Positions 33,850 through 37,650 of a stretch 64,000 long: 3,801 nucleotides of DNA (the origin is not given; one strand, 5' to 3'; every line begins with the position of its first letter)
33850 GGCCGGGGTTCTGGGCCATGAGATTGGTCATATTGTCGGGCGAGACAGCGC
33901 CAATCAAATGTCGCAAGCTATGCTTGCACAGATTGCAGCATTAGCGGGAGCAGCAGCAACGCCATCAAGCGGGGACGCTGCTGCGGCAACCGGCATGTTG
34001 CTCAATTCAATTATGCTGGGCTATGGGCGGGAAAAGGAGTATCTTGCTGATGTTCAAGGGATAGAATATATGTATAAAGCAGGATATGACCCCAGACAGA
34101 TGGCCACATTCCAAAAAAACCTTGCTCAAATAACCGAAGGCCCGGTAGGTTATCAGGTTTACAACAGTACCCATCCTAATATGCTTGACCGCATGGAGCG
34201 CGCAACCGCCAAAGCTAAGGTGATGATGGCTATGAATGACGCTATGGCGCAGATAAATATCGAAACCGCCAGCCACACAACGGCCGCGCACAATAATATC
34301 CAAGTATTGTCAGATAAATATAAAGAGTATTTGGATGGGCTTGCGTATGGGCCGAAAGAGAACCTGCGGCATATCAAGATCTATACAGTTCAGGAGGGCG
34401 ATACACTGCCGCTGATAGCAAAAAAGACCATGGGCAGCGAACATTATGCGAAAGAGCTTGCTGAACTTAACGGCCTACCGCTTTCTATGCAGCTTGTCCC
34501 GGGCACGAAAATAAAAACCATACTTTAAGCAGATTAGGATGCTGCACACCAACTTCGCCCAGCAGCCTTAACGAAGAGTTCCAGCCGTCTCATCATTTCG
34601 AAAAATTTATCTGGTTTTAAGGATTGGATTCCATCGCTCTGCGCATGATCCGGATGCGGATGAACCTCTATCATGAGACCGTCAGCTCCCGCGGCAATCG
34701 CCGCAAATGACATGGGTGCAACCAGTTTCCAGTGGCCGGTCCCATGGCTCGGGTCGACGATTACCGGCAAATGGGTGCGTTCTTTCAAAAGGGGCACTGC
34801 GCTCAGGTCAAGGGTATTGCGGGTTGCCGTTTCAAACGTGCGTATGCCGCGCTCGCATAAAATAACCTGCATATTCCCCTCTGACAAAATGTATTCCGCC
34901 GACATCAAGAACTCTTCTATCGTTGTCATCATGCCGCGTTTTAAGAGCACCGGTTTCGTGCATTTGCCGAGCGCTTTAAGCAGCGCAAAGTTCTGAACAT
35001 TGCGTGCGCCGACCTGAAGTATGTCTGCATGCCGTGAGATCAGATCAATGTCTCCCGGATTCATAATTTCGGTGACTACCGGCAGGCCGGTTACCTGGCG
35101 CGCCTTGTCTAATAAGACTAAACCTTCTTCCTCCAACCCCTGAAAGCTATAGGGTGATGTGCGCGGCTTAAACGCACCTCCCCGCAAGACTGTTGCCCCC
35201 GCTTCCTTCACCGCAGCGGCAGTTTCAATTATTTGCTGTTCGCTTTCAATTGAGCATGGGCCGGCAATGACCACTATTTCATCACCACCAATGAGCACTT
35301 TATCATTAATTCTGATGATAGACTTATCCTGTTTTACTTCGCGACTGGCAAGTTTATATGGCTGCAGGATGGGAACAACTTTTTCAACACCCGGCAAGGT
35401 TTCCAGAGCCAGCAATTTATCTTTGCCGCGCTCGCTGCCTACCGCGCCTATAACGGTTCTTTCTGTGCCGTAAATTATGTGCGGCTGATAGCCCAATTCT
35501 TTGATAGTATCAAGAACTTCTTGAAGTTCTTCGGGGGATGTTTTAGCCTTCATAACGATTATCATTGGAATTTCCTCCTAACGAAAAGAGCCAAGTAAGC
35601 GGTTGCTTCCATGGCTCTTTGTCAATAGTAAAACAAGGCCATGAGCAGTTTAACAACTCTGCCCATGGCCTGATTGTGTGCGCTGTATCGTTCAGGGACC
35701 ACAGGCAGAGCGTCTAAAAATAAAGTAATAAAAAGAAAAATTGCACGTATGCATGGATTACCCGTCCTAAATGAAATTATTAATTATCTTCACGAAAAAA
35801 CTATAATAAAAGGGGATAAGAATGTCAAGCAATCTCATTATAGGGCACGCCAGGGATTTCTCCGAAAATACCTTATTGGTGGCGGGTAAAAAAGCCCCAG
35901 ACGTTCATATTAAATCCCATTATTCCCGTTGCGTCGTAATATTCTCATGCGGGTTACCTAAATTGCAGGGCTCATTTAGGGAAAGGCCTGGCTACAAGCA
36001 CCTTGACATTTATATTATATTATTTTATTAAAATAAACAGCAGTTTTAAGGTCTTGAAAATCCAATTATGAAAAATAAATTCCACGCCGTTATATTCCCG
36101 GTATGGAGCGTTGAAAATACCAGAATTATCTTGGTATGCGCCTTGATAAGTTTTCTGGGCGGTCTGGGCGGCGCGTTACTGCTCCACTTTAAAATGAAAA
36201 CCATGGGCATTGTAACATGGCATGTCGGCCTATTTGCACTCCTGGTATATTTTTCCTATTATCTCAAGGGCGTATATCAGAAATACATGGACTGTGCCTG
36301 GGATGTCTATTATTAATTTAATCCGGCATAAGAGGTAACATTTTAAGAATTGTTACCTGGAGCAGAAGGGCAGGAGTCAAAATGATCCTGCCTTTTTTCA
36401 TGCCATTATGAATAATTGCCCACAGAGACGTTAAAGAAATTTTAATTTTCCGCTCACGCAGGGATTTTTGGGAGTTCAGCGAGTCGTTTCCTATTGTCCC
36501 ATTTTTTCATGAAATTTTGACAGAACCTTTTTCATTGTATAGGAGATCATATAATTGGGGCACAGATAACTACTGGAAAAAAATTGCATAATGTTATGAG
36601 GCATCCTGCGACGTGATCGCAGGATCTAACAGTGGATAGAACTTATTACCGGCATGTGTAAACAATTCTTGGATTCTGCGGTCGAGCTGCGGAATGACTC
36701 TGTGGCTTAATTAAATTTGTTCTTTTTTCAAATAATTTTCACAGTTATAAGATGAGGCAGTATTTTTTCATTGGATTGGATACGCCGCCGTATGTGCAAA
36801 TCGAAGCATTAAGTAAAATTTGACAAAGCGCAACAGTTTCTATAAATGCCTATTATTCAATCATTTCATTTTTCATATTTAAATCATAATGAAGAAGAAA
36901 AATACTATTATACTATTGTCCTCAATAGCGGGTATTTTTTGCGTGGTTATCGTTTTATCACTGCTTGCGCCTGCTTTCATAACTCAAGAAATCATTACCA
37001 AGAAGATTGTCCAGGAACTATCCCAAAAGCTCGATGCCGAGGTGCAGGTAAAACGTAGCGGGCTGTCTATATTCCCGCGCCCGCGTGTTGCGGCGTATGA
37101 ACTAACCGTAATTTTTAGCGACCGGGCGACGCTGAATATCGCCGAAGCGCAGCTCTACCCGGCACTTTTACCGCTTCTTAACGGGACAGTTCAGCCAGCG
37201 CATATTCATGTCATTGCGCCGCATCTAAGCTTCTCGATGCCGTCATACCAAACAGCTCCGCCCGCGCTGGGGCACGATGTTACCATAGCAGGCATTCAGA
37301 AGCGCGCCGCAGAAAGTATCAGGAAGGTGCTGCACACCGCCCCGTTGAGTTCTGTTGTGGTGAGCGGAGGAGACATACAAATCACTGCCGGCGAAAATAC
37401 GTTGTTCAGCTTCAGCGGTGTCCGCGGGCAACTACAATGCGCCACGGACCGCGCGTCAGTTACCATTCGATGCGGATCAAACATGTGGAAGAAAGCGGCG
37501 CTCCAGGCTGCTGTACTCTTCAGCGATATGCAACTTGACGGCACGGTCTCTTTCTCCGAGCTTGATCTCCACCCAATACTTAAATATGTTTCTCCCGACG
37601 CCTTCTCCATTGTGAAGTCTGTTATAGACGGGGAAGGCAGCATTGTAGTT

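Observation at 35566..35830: Phe/Tyr leader-peptide attenuator controlling DAHP synthase, with five-segment logic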

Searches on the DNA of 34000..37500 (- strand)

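Call 3: search_rna_families(source=window, start=34000, end=37500, threshold=evalue, max_evalue=10, show_alignments=3)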
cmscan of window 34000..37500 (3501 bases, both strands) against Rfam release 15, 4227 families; matches with E-value up to 10: 3.
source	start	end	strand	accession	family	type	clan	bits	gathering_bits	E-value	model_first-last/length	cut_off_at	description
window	37193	37250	-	RF01120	sR33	Gene; snRNA; snoRNA; CD-box;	-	16.1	37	5.3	1-55/55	no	Small nucleolar RNA sR33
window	37210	37248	-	RF01989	SECIS_3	Cis-reg;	-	15.8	63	8.8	1-59/59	no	Selenocysteine insertion sequence 3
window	35759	35813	-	RF01402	STnc150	Gene; sRNA;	-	14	60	8.6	1-267/267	no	STnc150 Hfq binding RNA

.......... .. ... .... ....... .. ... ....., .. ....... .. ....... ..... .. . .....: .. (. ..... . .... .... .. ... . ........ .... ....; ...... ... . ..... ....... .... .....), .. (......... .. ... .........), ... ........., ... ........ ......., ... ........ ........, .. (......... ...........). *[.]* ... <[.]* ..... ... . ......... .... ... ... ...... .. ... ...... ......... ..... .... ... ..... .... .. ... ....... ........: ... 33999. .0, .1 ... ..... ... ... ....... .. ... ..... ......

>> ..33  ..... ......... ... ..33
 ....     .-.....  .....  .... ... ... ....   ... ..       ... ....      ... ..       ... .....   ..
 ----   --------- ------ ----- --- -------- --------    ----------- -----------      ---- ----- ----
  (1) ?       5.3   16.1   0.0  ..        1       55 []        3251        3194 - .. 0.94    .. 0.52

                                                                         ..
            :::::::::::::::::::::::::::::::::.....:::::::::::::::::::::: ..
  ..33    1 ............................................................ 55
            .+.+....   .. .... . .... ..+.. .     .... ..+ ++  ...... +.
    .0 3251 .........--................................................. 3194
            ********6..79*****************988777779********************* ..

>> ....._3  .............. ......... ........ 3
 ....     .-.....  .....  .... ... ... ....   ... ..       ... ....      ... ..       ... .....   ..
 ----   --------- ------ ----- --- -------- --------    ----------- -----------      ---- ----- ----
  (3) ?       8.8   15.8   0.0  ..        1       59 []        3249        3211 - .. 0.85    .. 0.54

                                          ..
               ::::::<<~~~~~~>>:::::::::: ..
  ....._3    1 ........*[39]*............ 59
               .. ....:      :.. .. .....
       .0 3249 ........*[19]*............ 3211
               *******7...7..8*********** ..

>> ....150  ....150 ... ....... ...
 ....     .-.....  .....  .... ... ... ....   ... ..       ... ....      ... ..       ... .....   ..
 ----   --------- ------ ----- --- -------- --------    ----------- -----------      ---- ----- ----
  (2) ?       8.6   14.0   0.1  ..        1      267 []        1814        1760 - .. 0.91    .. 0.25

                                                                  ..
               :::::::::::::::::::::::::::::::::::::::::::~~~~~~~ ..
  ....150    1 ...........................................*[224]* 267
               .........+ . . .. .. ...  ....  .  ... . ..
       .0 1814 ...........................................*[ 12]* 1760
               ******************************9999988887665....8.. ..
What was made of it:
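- Closest known: pheA/pheST leader. Different: The Rfam models do not match the window even at E up to 10 (call 3).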

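Call 38: search_rna_families(sources=[L005, L008, L045, L051, L082], threshold=evalue, max_evalue=1)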
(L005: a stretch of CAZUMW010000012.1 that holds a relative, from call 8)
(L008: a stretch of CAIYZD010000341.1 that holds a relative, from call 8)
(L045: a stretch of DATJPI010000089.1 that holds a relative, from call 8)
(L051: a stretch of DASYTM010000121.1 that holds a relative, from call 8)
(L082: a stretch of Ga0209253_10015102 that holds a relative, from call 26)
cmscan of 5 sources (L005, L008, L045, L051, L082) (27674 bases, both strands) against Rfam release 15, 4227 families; matches with E-value up to 1: 3.
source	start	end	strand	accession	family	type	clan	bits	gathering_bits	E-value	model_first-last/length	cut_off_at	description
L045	2452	2627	-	RF00174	Cobalamin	Cis-reg; riboswitch;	CL00101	98.2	31.5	1.1e-23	1-189/189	no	Cobalamin riboswitch aptamer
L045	981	1150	-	RF00174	Cobalamin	Cis-reg; riboswitch;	CL00101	88.1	31.5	8.9e-21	1-189/189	no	Cobalamin riboswitch aptamer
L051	5100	5171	+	RF00005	tRNA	Gene; tRNA;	CL00001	66.9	29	9.6e-13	1-71/71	no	tRNA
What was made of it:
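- No Rfam family matches, even at E up to 10 (calls 3, 38).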

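Call 52: search_rna_families(sources=[L004, L013, L019, L023, L030, L034, L040, L044, L048, L053, L054, L057, L059, L061, L063, L065, L067, L068, L069, L071], threshold=gathering)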
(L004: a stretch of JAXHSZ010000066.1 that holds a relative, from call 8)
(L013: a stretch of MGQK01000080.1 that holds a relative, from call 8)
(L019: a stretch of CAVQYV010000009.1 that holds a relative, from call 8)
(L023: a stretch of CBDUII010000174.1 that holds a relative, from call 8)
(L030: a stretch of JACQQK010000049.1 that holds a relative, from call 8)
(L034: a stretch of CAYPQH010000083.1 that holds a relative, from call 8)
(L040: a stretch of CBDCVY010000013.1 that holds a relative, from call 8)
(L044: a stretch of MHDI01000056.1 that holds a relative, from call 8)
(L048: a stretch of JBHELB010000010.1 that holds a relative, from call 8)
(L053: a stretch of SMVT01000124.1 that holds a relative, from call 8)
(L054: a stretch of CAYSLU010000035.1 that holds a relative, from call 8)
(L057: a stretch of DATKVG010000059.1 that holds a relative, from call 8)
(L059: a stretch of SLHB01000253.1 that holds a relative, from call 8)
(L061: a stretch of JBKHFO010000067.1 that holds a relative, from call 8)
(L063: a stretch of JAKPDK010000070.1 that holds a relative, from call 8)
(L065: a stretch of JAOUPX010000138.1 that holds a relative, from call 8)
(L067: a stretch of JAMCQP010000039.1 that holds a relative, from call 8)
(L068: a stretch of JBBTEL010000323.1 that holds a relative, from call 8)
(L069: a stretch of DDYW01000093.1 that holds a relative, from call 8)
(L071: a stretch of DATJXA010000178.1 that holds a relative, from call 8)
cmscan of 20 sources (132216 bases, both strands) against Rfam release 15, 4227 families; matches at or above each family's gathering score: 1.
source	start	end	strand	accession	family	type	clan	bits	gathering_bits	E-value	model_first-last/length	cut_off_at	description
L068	5824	5895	+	RF00005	tRNA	Gene; tRNA;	CL00001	65.6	29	1e-11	1-71/71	no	tRNA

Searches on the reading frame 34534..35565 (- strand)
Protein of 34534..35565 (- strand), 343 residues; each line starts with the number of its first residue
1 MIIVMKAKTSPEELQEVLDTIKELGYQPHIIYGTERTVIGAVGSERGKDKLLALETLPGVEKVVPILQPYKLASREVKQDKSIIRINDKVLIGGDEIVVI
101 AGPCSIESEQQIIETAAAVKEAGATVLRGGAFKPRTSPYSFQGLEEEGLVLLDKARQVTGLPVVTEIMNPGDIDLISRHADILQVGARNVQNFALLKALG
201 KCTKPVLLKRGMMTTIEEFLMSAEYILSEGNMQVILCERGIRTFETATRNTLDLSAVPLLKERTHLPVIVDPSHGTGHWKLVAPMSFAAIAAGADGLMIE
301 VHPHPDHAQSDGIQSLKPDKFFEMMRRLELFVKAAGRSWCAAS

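Call 6: search_protein_families(library=ncbifam, proteins=[window:34534-35565:-])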
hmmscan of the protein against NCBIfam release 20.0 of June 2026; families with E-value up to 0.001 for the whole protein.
window:34534-35565:- (343 aa): 11 families
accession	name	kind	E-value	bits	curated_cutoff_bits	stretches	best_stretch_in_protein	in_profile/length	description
NF006421.0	PRK08673.1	subfamily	1e-152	508.2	335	1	1-337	1-335/338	3-deoxy-7-phosphoheptulonate synthase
NF009933.0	PRK13396.1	subfamily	4.8e-126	420.5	486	1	1-338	1-344/352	3-deoxy-7-phosphoheptulonate synthase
TIGR01361.1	DAHP_synth_Bsub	equivalog_domain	7.1e-121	402.5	267.75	1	72-328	2-257/260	3-deoxy-7-phosphoheptulonate synthase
NF009239.0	PRK12595.1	equivalog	6.6e-108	360.9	279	1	72-333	95-355/360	bifunctional 3-deoxy-7-phosphoheptulonate synthase/chorismate mutase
NF041229.1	BagF_FevY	exception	1.1e-107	360.2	700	1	5-323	1-317/340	phospho-2-dehydro-3-deoxyheptonate aldolase BagF/FevY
NF003543.0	PRK05198.1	equivalog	2.7e-33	115.2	242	1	86-331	7-267/273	3-deoxy-8-phosphooctulonate synthase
TIGR01362.1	KDO8P_synth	equivalog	2.8e-32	111.9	314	1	96-329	2-250/258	3-deoxy-8-phosphooctulonate synthase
NF009109.0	PRK12457.1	equivalog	2.9e-19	69.4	457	1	135-328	61-268/281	3-deoxy-8-phosphooctulonate synthase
TIGR03586.1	PseI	equivalog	8.1e-06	25.2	340.25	1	160-337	90-259/327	pseudaminic acid synthase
TIGR03569.1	NeuB_NnaB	equivalog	3.5e-05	23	399.65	1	179-337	109-260/329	N-acetylneuraminate synthase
NF009395.0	PRK12755.1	subfamily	0.00014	20.7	343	0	75-145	36-110/355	3-deoxy-7-phosphoheptulonate synthase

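Call 8: find_related_loci(query=window:34534-35565:-, collection=genome_contigs, flank=3000)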
Query window:34534-35565:- (343 aa) in genome_contigs; peptide patterns used: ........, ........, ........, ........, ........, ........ (x = any residue, [..] = any of these).
600 stretches matched a pattern (row limit reached: there are more); 581 encode a relative of the query (tblastn E <= 1e-3); the best 80 are kept; 80 distinct loci.
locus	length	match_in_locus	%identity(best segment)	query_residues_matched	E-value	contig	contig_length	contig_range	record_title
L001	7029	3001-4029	73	1-343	7e-173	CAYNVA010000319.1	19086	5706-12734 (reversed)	MAG TPA_asm: uncultured Thermodesulfobacteriota bacterium isolate binchicken_co255_249 genome assembly, contig: k141_365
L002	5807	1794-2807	74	1-338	4e-173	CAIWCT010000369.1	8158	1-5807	MAG: uncultured delta proteobacterium isolate AM-2014_bin-3252 genome assembly, contig: bin-3252:369/455, whole genome s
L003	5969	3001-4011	74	1-337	3e-172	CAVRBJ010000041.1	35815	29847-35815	MAG: uncultured delta proteobacterium isolate MFD00032.bin.2.161 genome assembly, contig: contig_83884, whole genome sho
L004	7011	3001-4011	73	1-337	7e-171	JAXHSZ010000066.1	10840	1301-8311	MAG: Thermodesulfobacteriota bacterium isolate MAG11_tar_biofilm MAG11_66, whole genome shotgun sequence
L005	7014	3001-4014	74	1-338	1e-166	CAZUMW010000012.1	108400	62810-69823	MAG TPA_asm: uncultured Thermodesulfobacteriota bacterium isolate SRP141376_co4_104 genome assembly, contig: NODE_267_le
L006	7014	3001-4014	70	1-338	4e-162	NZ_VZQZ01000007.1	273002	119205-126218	Oryzomonas japonica strain Red96 contig7, whole genome shotgun sequence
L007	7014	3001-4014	69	1-338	2e-161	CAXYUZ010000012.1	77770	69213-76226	MAG: uncultured Desulfuromonadaceae bacterium isolate ERR13598973_concoct_76 genome assembly, contig: ERZ24875783.23, wh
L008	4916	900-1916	69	1-339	4e-162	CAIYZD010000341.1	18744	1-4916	MAG: uncultured Geobacteraceae bacterium isolate MJ-2014_bin-1737 genome assembly, contig: bin-1737:341/854, whole genom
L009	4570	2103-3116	70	1-338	3e-164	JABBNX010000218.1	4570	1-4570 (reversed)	MAG: Proteobacteria bacterium isolate G2_21 NODE_9118_length_4570_cov_12.1103, whole genome shotgun sequence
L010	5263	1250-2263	70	1-338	4e-161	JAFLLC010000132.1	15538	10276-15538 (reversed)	MAG: Deltaproteobacteria bacterium isolate LaCa_MAG_21 c_000000005605, whole genome shotgun sequence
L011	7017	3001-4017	68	1-339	8e-160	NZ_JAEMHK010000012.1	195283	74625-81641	Geomonas propionica strain Red259 NODE_12_length_195283_cov_207.510266, whole genome shotgun sequence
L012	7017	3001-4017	69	1-339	6e-160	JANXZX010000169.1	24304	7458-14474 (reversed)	MAG: Geobacteraceae bacterium isolate GL140_5_metabat_114 GL140_5_k141_2476371, whole genome shotgun sequence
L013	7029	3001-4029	68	1-338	6e-160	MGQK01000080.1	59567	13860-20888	MAG: Deltaproteobacteria bacterium RBG_13_61_14 RBG_13_scaffold_434, whole genome shotgun sequence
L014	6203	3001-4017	69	1-339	1e-160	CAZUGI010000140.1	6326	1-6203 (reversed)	MAG TPA_asm: uncultured Geobacter sp. isolate SRP302447_co1_259 genome assembly, contig: NODE_33928_length_6326_cov_8.28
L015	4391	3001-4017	69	1-339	1e-161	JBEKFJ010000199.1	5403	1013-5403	MAG: Oryzomonas sp. isolate SPRUCE 227 SPRUCE_227_199, whole genome shotgun sequence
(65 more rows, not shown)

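Call 26: find_related_loci(query=window:34534-35565:-, collection=metagenome_contigs, flank=1500)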
Query window:34534-35565:- (343 aa) in metagenome_contigs; peptide patterns used: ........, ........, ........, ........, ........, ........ (x = any residue, [..] = any of these).
600 stretches matched a pattern (row limit reached: there are more); 574 encode a relative of the query (tblastn E <= 1e-3); the best 80 are kept; 80 distinct loci.
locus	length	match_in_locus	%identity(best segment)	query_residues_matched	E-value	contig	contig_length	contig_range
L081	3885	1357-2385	99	1-343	0e+0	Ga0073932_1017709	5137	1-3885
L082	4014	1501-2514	88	1-338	0e+0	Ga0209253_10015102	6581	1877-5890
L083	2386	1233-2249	69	1-339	7e-174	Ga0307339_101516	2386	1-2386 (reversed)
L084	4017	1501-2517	68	1-339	8e-163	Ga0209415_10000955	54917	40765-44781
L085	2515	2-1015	69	2-339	2e-167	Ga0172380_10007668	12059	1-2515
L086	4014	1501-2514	70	1-338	5e-162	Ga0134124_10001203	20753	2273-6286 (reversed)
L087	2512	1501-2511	70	1-337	6e-167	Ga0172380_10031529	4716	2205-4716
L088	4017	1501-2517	70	1-339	1e-161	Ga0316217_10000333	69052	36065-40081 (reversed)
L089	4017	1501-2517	68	1-339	1e-161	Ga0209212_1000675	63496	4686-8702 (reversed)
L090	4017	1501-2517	68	1-339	7e-161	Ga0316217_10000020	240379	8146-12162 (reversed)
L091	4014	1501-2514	69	1-338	1e-159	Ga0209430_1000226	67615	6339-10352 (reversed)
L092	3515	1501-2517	68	1-339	4e-162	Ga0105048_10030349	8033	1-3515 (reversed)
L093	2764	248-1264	67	1-339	9e-164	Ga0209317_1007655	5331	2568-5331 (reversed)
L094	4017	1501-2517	69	1-339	3e-159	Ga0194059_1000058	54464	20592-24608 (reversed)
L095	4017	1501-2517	69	1-339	5e-161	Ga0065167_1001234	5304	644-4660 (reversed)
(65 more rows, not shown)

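Call 46: search_solved_structures(query=window:34534-35565:-, max_evalue=1e-30)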
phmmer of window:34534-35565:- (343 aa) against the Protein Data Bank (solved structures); distinct sequences matched with E-value up to 1e-30: 10.
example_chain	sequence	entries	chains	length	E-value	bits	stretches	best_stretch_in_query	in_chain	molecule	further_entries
1rzm_A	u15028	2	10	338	1.3e-103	349.7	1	1-336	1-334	Phospho-2-dehydro-3-deoxyheptonate aldolase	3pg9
1vr6_A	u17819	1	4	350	1.5e-103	349.5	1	1-336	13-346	Phospho-2-dehydro-3-deoxyheptonate aldolase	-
4grs_A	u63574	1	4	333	4.8e-103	347.9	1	1-330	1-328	Phospho-2-dehydro-3-deoxyheptonate aldolase, 2-dehydro-3-deoxyphosphoheptonate aldolase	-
1vs1_A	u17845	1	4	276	1.4e-92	313.4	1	70-328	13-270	3-deoxy-7-phosphoheptulonate synthase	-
3pg8_A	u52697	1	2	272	1.5e-89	303.5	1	70-336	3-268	Phospho-2-dehydro-3-deoxyheptonate aldolase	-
4c1k_A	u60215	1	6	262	7.7e-89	301.2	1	75-330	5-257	2-DEHYDRO-3-DEOXYPHOSPHOHEPTONATE ALDOLASE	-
1zco_A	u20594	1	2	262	8e-89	301.1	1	79-330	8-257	2-dehydro-3-deoxyphosphoheptonate aldolase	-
4c1l_A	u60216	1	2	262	5.3e-88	298.4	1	75-330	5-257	2-dehydro-3-deoxyphosphoheptonate aldolase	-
5j6f_A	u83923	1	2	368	2.2e-83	283.3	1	72-333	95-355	3-deoxy-D-arabino-heptulosonate 7-phosphate synthase, chorismate mutase-isozyme 3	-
3nvt_A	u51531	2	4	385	1.8e-82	280.3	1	72-324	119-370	3-deoxy-D-arabino-heptulosonate 7-phosphate synthase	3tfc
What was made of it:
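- On Ribosome-mediated (leader-peptide) transcription attenuators: The regulated gene is a DAHP synthase (calls 6, 46).
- Checked: It matches NF006421 at 1e-152 (call 6) and aligns full length, N-terminal domain included, to T. maritima DAHP synthase 1RZM/3PG9 at 1e-103 (call 46).
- The regulated enzyme opens the aromatic pathway and is the Tyr/Phe-inhibited T. maritima type (calls 6, 46).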
